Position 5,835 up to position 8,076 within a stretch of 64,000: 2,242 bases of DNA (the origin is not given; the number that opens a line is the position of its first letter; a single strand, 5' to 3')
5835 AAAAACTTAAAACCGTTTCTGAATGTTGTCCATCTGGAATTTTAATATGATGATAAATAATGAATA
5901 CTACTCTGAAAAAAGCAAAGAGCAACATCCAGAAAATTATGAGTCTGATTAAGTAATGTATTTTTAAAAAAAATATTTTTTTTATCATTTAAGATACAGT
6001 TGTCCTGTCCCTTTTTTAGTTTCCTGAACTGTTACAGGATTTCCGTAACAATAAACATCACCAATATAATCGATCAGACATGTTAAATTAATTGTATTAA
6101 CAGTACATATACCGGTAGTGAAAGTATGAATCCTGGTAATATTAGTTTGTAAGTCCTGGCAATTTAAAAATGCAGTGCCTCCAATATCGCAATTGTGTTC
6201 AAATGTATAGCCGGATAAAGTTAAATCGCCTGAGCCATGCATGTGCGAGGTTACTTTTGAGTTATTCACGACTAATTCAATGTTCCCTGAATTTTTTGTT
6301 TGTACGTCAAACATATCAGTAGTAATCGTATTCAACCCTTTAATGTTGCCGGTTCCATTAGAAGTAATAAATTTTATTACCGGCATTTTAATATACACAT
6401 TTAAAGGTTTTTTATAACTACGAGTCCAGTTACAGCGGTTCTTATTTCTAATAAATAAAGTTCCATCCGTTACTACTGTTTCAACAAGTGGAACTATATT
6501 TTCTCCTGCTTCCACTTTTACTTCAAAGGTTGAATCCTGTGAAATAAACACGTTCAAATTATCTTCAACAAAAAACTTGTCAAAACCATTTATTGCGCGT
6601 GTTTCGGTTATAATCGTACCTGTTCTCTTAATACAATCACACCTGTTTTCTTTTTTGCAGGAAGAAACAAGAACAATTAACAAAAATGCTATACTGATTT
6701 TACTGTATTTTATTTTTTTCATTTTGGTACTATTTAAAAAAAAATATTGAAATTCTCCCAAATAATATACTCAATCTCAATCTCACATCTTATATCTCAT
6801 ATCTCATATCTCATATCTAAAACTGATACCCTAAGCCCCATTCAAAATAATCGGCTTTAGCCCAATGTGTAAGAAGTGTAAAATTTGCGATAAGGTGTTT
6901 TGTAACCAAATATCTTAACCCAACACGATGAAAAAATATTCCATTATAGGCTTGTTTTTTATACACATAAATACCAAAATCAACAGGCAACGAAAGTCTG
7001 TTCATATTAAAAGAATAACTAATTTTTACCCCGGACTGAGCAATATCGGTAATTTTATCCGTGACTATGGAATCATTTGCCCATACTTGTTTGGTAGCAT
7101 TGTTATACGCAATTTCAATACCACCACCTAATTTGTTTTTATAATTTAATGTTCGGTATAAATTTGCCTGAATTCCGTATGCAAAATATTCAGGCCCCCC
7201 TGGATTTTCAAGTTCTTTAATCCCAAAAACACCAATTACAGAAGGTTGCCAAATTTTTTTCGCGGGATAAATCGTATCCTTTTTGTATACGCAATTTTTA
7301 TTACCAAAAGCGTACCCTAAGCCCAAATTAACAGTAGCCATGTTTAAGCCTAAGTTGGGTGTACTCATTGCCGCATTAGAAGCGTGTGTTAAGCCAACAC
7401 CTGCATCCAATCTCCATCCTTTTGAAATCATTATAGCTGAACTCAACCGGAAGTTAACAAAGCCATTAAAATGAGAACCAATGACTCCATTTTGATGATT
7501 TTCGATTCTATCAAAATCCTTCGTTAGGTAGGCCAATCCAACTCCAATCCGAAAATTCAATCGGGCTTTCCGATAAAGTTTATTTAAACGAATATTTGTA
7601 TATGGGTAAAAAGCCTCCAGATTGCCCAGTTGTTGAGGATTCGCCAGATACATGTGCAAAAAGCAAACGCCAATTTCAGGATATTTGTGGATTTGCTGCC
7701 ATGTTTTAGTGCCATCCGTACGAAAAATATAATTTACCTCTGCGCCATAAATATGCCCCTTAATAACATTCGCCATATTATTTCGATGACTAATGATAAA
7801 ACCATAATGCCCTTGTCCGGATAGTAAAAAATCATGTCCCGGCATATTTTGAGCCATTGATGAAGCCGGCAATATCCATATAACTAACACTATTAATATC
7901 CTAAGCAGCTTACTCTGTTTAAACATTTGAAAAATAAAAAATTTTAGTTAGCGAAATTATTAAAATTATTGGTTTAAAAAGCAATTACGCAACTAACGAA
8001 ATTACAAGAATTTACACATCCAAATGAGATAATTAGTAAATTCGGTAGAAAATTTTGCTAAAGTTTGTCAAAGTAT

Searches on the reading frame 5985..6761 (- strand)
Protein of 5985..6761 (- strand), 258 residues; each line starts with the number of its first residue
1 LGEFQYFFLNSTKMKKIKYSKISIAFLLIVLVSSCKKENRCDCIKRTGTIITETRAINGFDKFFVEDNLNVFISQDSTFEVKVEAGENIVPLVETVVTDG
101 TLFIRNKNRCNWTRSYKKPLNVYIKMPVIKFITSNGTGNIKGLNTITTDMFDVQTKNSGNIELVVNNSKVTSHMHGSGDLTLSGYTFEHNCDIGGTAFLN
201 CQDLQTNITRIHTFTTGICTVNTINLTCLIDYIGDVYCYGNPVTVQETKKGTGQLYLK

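Call 46: search_protein_families(library=pfam, proteins=[window:5985-6761:-], max_evalue=0.001)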
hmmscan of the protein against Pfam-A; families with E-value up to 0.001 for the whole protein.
window:5985-6761:- (258 aa): 1 family
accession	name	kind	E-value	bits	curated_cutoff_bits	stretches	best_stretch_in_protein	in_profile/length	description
PF10988.14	DUF2807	-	1.2e-31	110.3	24.2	1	60-242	2-181/181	Putative auto-transporter adhesin, head GIN domain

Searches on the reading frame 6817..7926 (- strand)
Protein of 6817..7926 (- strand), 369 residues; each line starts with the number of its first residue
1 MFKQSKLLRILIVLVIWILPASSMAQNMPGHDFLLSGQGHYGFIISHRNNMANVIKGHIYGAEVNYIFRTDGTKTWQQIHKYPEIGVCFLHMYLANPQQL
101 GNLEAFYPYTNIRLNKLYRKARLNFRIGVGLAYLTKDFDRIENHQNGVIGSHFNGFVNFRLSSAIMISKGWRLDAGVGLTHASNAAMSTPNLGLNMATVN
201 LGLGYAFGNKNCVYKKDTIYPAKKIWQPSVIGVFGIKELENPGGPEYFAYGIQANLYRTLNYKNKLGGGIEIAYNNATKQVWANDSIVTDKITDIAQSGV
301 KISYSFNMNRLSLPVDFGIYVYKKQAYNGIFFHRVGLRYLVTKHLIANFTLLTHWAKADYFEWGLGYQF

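Call 46: search_protein_families(library=pfam, proteins=[window:6817-7926:-], max_evalue=0.001)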
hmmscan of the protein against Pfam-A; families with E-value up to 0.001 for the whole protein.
window:6817-7926:- (369 aa): 1 family
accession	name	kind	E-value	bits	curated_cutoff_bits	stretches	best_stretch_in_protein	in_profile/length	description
PF09411.16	PagL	-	3.7e-14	53.5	23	1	61-203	2-135/136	Lipid A 3-O-deacylase (PagL)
